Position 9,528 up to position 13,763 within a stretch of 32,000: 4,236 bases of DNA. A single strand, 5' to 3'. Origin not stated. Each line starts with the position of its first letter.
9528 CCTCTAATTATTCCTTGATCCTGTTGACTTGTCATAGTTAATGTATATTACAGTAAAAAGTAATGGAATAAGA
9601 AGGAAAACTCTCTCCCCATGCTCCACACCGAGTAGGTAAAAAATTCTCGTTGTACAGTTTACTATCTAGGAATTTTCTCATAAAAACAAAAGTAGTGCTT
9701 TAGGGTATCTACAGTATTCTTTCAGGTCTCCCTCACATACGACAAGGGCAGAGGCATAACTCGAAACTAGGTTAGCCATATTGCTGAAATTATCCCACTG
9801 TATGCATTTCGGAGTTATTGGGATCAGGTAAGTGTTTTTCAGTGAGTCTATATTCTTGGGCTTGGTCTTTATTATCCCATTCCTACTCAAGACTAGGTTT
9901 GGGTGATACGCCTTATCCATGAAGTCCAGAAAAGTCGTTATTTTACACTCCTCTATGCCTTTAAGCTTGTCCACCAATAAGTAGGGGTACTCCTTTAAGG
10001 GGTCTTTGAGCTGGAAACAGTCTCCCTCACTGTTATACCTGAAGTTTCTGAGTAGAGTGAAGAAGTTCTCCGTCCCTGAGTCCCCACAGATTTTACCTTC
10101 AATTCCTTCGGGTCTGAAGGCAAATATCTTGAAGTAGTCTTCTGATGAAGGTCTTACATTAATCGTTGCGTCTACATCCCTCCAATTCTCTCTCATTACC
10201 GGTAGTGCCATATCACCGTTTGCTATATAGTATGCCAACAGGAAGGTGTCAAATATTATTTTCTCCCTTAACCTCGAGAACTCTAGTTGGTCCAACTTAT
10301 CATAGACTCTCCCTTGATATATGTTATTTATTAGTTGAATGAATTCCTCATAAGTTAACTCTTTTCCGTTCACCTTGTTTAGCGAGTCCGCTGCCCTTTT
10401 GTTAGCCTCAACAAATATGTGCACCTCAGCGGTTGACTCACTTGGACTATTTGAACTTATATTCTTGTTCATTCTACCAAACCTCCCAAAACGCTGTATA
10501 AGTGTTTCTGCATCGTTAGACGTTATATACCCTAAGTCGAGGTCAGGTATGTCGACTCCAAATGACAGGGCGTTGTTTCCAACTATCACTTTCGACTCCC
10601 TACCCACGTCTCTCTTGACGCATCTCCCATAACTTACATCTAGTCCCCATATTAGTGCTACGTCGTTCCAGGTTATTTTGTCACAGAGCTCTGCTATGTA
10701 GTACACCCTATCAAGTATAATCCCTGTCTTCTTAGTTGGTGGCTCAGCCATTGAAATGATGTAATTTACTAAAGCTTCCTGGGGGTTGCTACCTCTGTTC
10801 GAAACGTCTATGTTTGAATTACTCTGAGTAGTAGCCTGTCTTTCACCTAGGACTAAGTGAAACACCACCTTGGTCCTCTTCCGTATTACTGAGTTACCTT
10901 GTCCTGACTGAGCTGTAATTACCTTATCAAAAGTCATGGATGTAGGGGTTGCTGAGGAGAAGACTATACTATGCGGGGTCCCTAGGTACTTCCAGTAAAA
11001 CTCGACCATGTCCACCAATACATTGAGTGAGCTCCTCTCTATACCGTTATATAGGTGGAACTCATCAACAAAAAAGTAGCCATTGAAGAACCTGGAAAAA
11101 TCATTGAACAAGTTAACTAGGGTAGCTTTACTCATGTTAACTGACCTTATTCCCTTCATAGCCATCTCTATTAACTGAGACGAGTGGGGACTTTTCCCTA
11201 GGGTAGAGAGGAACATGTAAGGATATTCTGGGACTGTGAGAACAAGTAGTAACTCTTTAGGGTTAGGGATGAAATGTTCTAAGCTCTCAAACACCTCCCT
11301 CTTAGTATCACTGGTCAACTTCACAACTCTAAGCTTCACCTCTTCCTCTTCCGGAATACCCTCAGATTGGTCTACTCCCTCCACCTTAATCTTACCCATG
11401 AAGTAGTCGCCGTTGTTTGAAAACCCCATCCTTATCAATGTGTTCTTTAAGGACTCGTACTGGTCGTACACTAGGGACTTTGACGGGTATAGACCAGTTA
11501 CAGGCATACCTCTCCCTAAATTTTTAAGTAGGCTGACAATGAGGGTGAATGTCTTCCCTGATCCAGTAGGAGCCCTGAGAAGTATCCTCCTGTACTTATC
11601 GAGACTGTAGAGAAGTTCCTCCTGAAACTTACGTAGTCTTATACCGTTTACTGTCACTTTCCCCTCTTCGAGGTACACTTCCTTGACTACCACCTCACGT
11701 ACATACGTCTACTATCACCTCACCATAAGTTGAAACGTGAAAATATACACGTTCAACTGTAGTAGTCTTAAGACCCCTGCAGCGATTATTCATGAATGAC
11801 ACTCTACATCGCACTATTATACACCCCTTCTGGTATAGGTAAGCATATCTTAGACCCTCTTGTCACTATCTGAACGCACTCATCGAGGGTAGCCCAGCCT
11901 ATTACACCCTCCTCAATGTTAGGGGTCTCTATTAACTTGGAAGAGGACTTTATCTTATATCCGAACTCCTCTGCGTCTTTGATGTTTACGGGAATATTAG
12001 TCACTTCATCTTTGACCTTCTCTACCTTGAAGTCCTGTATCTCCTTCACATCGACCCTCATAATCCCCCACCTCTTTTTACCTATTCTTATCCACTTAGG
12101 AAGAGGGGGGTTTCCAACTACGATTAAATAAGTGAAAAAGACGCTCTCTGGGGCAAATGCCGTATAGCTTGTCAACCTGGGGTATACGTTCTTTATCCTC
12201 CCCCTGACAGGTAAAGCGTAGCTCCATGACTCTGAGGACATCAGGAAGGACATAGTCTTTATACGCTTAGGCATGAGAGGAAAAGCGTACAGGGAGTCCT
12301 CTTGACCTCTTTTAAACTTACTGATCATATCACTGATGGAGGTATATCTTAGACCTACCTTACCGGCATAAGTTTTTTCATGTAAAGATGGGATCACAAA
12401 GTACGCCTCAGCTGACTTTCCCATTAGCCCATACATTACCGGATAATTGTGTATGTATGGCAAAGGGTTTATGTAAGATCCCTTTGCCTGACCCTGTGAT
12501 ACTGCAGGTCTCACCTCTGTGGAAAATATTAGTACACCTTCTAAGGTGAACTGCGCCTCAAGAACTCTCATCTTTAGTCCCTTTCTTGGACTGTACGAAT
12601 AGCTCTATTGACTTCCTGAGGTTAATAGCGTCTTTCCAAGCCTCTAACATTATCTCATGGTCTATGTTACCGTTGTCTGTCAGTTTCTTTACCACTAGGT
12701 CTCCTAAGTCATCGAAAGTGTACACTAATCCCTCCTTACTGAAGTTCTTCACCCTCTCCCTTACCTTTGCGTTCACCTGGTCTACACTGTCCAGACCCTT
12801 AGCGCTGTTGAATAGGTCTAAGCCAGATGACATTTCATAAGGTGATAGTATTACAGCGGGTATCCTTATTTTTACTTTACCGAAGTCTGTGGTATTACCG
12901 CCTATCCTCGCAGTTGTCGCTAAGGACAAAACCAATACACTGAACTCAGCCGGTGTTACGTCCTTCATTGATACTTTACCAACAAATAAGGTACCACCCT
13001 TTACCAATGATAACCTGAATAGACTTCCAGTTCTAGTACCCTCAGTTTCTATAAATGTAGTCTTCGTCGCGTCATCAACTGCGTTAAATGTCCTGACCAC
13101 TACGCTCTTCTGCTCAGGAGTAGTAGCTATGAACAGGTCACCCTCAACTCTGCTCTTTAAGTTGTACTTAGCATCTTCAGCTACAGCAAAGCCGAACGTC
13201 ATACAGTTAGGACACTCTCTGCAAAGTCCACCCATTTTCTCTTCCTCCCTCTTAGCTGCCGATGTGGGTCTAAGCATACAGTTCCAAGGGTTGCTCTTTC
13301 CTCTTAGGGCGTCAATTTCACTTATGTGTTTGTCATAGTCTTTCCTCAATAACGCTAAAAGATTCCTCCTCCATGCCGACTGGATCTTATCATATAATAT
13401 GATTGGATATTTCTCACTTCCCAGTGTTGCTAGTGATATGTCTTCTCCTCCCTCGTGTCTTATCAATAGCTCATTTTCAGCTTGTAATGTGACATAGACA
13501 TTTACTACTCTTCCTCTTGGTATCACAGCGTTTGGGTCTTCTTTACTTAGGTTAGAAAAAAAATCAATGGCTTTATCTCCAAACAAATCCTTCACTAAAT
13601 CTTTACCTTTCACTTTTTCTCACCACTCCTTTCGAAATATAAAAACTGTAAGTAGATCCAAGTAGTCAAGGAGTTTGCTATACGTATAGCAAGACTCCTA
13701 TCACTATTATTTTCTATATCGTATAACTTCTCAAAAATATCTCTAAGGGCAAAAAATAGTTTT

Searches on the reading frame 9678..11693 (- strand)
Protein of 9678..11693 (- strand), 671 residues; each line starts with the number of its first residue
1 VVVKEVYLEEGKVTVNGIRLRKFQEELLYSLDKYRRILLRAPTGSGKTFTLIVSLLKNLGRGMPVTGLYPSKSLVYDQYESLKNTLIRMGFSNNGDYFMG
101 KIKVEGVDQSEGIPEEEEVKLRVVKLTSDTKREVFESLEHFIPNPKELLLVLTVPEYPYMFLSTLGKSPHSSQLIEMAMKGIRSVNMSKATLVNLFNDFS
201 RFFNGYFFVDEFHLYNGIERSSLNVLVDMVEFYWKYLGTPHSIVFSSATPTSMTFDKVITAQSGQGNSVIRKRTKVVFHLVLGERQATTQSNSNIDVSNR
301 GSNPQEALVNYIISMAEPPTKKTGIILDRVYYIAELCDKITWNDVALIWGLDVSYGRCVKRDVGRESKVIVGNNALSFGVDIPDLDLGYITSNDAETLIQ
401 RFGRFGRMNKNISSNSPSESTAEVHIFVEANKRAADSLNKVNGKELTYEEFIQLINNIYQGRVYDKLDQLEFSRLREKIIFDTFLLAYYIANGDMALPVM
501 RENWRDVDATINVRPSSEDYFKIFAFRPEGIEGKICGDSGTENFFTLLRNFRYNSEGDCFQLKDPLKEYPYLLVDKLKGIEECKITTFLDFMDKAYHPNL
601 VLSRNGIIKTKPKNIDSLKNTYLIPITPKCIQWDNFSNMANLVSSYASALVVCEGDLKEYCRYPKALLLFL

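Call 50: search_protein_families(library=ncbifam, proteins=[window:9678-11693:-], max_evalue=0.01)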
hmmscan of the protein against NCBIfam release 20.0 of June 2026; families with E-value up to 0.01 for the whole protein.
window:9678-11693:- (671 aa): 5 families
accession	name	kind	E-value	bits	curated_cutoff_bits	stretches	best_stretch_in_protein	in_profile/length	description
TIGR03158.1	cas3_cyano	exception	2.3e-13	50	69.1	2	206-406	148-357/357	type I-D CRISPR-associated helicase Cas3'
TIGR01587.1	cas3_core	equivalog_domain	8.6e-07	28.4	102.45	1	365-415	277-326/358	CRISPR-associated helicase Cas3'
TIGR02621.3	cas3_GSU0051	exception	2.5e-06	26.6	400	1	208-411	172-376/854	type I-G CRISPR-associated helicase/endonuclease Cas3g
TIGR04121.1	DEXH_lig_assoc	equivalog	5.1e-06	24.5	850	1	16-90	10-90/804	ligase-associated DNA damage response DEXH box helicase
NF010338.0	PRK13767.1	equivalog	0.00021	19.7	849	0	24-60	38-74/877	ATP-dependent helicase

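Call 51: search_protein_families(library=pfam, proteins=[window:9678-11693:-], max_evalue=0.01)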
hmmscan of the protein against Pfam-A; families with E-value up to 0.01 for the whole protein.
window:9678-11693:- (671 aa): 4 families
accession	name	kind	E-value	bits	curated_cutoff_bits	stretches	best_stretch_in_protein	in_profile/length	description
PF00270.35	DEAD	-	7.2e-11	42.5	26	1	22-90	2-73/167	DEAD/DEAH box helicase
PF04851.21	ResIII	-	2.9e-05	24.5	22.5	1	18-95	2-85/164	Type III restriction enzyme, res subunit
PF00271.37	Helicase_C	-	0.001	19.8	23.5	1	366-409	65-110/110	Helicase conserved C-terminal domain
PF24064.2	HTH_NPRL3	-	0.0064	16.9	27.2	0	189-230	16-57/62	GATOR1 complex protein NPRL3, C-terminal HTH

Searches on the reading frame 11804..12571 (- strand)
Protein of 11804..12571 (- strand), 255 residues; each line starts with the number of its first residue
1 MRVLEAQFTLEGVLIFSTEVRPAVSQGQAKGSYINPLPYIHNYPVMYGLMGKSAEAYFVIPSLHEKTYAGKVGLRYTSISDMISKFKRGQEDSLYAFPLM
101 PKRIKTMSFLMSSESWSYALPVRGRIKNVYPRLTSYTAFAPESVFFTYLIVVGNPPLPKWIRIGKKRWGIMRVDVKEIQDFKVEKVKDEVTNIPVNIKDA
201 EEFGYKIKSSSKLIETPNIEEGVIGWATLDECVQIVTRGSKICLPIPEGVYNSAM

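Call 50: search_protein_families(library=ncbifam, proteins=[window:11804-12571:-], max_evalue=0.01)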
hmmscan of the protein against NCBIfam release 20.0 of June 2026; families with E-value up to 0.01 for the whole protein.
window:11804-12571:- (255 aa): 1 family
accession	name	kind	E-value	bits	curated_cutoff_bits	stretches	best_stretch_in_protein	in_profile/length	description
TIGR03159.1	cas_Csc1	equivalog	2.4e-07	30.4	41.4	1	122-201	105-181/225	type I-D CRISPR-associated protein Cas5/Csc1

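Call 51: search_protein_families(library=pfam, proteins=[window:11804-12571:-], max_evalue=0.01)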
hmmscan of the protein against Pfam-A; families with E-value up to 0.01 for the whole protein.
window:11804-12571:- (255 aa): 0 families

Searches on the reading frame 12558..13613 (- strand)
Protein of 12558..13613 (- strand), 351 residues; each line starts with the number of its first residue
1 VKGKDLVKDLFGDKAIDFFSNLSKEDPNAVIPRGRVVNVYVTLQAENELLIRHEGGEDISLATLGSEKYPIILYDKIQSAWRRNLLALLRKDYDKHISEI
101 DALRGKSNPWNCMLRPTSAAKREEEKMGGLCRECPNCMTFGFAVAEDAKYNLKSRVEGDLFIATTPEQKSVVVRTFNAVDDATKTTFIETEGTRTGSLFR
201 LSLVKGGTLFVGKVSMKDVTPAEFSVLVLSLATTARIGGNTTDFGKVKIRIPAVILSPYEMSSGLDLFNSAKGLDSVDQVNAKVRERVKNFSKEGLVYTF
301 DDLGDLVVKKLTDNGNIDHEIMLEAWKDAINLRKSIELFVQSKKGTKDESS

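Call 50: search_protein_families(library=ncbifam, proteins=[window:12558-13613:-], max_evalue=0.01)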
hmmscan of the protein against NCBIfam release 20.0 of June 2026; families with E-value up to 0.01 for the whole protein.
window:12558-13613:- (351 aa): 2 families
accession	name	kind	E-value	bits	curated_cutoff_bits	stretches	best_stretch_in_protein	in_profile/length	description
TIGR03157.1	cas_Csc2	equivalog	9.5e-104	346.7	38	1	32-316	1-282/282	type I-D CRISPR-associated protein Cas7/Csc2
TIGR03115.2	cas7_csf2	equivalog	0.0016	17.7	130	1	192-296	232-342/346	type IV CRISPR-associated protein Csf2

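Call 51: search_protein_families(library=pfam, proteins=[window:12558-13613:-], max_evalue=0.01)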
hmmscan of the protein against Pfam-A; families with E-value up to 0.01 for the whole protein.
window:12558-13613:- (351 aa): 1 family
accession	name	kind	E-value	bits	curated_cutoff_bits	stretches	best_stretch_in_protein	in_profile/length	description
PF18320.6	Csc2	-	4.4e-87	292.5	25.5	1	19-343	2-297/298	Csc2 Crispr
